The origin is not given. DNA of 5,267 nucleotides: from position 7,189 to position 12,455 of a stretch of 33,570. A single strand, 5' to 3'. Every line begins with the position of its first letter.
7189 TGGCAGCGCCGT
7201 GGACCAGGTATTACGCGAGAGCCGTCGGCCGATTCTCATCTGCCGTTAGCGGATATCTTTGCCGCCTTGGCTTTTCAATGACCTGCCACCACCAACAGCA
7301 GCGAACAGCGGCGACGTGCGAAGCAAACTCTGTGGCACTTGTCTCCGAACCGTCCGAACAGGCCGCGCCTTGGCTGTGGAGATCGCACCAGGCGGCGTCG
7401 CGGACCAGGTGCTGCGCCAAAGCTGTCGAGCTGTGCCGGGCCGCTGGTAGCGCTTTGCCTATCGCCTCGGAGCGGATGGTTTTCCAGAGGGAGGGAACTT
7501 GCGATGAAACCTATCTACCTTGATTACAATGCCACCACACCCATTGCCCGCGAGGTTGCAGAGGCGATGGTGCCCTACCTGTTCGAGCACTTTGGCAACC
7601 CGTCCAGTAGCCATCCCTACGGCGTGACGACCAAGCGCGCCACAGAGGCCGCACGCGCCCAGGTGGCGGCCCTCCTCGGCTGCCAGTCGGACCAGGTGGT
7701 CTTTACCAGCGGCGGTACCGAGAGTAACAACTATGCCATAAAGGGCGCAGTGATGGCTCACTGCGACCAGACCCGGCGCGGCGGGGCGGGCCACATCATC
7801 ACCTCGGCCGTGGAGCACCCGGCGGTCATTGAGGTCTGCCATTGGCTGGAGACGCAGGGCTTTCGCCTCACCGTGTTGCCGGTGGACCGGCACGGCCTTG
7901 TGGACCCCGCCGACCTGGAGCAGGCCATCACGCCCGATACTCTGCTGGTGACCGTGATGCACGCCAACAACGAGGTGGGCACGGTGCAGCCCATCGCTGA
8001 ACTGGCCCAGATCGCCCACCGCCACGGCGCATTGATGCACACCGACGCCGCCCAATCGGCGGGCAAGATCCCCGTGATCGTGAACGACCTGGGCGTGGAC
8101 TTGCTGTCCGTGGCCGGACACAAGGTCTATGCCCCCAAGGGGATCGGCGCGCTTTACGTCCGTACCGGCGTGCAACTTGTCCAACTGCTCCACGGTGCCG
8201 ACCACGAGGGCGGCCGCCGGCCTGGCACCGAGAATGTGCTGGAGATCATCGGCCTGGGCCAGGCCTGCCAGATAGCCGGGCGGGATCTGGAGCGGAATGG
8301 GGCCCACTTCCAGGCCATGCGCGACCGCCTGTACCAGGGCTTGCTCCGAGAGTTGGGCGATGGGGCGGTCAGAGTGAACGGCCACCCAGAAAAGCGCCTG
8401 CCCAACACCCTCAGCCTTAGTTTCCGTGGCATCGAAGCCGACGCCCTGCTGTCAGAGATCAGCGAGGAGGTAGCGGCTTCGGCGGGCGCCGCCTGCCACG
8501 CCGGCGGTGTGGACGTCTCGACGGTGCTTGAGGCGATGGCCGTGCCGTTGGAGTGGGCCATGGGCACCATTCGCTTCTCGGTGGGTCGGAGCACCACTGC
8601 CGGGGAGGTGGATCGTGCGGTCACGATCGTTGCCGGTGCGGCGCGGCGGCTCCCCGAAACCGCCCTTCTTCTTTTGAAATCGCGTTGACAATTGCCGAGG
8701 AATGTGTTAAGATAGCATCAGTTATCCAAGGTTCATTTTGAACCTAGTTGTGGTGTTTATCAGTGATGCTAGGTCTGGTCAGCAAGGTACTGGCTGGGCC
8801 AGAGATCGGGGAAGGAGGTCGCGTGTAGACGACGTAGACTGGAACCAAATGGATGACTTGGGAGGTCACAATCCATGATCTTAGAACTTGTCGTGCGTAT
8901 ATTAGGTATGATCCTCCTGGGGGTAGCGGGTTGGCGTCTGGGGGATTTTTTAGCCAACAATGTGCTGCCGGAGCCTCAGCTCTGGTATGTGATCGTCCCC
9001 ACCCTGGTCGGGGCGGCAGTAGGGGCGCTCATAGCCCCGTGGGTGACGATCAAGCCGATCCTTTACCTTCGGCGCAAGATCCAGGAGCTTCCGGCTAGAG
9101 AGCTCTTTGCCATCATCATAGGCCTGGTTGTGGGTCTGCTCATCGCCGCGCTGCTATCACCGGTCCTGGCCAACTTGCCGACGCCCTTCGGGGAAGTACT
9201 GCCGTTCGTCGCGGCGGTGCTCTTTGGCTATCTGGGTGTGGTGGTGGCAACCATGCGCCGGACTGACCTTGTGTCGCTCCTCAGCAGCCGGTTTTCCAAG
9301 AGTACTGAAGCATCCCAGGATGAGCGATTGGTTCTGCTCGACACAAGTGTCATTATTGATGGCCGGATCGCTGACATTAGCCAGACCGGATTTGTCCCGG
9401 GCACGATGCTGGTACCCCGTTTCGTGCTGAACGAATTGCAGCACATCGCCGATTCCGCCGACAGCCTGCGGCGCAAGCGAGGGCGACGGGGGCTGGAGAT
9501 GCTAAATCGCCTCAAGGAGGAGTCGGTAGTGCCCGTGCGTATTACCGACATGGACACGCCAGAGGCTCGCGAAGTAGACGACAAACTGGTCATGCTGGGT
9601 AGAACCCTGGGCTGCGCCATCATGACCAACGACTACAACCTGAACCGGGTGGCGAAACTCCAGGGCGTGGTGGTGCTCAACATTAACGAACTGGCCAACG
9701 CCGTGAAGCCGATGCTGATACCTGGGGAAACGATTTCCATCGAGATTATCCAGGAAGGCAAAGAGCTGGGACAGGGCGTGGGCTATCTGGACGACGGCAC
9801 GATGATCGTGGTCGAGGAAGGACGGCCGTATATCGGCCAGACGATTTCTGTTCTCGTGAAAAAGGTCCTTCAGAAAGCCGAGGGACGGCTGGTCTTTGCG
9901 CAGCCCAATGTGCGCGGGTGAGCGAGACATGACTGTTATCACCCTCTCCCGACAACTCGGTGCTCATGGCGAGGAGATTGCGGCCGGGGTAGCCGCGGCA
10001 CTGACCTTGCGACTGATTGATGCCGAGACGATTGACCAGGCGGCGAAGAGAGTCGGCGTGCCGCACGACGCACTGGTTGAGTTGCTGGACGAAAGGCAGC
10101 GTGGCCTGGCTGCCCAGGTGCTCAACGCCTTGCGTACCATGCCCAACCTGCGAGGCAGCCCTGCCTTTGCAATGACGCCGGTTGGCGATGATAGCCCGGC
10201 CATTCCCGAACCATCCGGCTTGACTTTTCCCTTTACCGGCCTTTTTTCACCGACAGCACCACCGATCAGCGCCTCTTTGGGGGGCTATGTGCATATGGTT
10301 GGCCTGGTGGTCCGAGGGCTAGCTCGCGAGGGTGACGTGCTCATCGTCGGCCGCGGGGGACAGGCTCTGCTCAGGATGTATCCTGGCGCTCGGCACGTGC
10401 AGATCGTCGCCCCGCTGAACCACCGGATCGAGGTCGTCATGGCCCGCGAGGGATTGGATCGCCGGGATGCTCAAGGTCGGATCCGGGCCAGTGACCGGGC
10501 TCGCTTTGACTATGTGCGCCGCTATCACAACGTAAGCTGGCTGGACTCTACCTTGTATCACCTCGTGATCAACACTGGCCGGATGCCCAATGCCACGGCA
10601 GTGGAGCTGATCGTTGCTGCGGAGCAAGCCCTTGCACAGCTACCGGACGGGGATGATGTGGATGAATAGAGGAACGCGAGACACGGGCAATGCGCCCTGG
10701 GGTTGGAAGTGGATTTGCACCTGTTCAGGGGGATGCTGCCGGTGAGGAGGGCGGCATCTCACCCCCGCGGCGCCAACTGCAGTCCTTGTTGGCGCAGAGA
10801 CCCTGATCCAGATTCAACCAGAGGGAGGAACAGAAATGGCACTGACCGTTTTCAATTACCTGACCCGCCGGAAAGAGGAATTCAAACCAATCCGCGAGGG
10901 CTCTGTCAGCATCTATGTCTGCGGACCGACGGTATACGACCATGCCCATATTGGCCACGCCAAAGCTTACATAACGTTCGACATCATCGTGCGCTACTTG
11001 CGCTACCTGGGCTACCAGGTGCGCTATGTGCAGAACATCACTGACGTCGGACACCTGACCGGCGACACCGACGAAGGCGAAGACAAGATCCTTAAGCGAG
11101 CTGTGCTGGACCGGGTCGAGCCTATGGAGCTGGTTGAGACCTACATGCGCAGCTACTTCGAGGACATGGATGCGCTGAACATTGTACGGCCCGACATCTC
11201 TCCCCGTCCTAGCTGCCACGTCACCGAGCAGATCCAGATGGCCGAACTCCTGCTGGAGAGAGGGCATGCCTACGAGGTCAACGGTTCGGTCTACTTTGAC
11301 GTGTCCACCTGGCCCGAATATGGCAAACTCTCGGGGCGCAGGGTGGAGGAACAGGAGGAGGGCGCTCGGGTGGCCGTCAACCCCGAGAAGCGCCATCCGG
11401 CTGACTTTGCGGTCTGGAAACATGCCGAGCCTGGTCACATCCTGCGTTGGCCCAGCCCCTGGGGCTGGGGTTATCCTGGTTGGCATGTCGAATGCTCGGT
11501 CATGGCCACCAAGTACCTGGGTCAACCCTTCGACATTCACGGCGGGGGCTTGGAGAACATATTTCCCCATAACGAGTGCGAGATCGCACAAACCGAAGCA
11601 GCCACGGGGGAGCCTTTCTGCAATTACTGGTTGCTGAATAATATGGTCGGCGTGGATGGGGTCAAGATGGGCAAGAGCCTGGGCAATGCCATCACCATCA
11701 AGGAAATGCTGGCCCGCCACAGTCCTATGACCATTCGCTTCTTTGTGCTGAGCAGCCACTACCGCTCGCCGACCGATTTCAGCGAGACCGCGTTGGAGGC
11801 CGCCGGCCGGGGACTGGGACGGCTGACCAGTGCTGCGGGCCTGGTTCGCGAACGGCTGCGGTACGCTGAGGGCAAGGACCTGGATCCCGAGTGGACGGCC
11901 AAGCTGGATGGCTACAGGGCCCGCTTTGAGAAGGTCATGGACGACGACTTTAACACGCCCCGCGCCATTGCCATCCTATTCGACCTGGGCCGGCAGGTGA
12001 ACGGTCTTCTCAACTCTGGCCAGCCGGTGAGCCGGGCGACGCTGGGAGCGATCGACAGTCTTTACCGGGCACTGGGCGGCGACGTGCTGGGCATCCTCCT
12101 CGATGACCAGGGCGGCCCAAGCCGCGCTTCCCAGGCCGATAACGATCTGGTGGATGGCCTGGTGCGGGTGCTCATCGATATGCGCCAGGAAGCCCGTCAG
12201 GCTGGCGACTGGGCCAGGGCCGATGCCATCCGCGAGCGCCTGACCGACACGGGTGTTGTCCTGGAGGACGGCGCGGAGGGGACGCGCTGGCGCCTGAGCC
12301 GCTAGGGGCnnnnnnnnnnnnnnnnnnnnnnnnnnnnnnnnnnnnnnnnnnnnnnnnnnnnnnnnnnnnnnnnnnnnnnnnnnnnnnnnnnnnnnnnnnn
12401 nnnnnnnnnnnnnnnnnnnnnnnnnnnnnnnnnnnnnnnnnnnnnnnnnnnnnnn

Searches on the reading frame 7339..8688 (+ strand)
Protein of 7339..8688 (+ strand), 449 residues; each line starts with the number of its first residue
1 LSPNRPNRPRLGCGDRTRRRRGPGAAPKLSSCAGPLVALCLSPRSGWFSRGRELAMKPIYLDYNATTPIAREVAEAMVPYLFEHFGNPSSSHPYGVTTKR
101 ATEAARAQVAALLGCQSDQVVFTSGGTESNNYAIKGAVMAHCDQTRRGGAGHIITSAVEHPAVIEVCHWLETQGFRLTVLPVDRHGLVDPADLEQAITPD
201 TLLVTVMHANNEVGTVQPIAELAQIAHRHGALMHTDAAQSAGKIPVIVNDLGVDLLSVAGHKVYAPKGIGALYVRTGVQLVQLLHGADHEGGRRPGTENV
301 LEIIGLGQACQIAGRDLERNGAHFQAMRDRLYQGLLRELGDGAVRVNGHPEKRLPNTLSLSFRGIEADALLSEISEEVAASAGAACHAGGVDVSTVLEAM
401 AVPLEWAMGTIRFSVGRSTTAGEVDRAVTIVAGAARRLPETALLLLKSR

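Call 78: search_protein_families(library=pfam, proteins=[window:7339-8688:+], max_evalue=0.0001)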
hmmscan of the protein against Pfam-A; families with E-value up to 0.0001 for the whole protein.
window:7339-8688:+ (449 aa): 3 families
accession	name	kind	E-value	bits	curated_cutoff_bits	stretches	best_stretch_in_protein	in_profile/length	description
PF00266.25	Aminotran_5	-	8e-75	252.6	21.5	1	59-426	1-370/371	Aminotransferase class-V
PF01212.27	Beta_elim_lyase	-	2.2e-09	37.5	27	1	100-239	32-171/288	Beta-eliminating lyase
PF01041.23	DegT_DnrJ_EryC1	-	1e-05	25.4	19.8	1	149-242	63-151/360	DegT/DnrJ/EryC1/StrS aminotransferase family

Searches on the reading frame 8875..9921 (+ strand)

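Call 78: search_protein_families(library=pfam, proteins=[window:8875-9921:+], max_evalue=0.0001)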
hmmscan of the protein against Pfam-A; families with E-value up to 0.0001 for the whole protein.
window:8875-9921:+ (348 aa): 0 families

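Call 80: search_protein_families(library=pfam, proteins=[window:8875-9921:+], max_evalue=0.01)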
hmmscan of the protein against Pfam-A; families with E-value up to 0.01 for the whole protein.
window:8875-9921:+ (348 aa): 3 families
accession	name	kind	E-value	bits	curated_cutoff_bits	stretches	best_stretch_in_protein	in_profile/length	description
PF01850.27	PIN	-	0.0002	22.4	23.6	1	153-261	1-119/120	PIN domain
PF01938.26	TRAM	-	0.00026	21.2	21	1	284-333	5-53/61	TRAM domain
PF18477.7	PIN_9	-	0.0015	19.2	26.3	1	178-269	31-112/116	PIN like domain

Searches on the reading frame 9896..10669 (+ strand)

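Call 78: search_protein_families(library=pfam, proteins=[window:9896-10669:+], max_evalue=0.0001)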
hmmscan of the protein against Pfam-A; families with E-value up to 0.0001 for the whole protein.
window:9896-10669:+ (257 aa): 1 family
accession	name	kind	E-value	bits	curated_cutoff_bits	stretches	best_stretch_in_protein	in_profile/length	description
PF13189.12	Cytidylate_kin2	-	4.2e-37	128.5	28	1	14-228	1-175/176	Cytidylate kinase-like family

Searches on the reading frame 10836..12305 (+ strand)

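Call 78: search_protein_families(library=pfam, proteins=[window:10836-12305:+], max_evalue=0.0001)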
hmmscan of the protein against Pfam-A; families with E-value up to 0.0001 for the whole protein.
window:10836-12305:+ (489 aa): 5 families
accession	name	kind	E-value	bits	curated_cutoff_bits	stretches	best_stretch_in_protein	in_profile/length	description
PF01406.26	tRNA-synt_1e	-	5.5e-111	371.2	27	1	16-323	2-299/301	tRNA synthetases class I (C) catalytic domain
PF09190.17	DALR_2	-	8.9e-16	58.6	22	1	363-421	1-56/57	DALR domain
PF09334.17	tRNA-synt_1g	-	1.6e-11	44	20.1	1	35-155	12-123/391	tRNA synthetases class I (M)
PF00133.28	tRNA-synt_1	-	1.4e-08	34.4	22.7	0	252-311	350-409/414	tRNA synthetases class I (I, L, M and V)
PF23493.1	CysS_C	-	6.4e-07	29.8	23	1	446-486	11-51/51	Cysteinyl-tRNA ligase anticodon binding domain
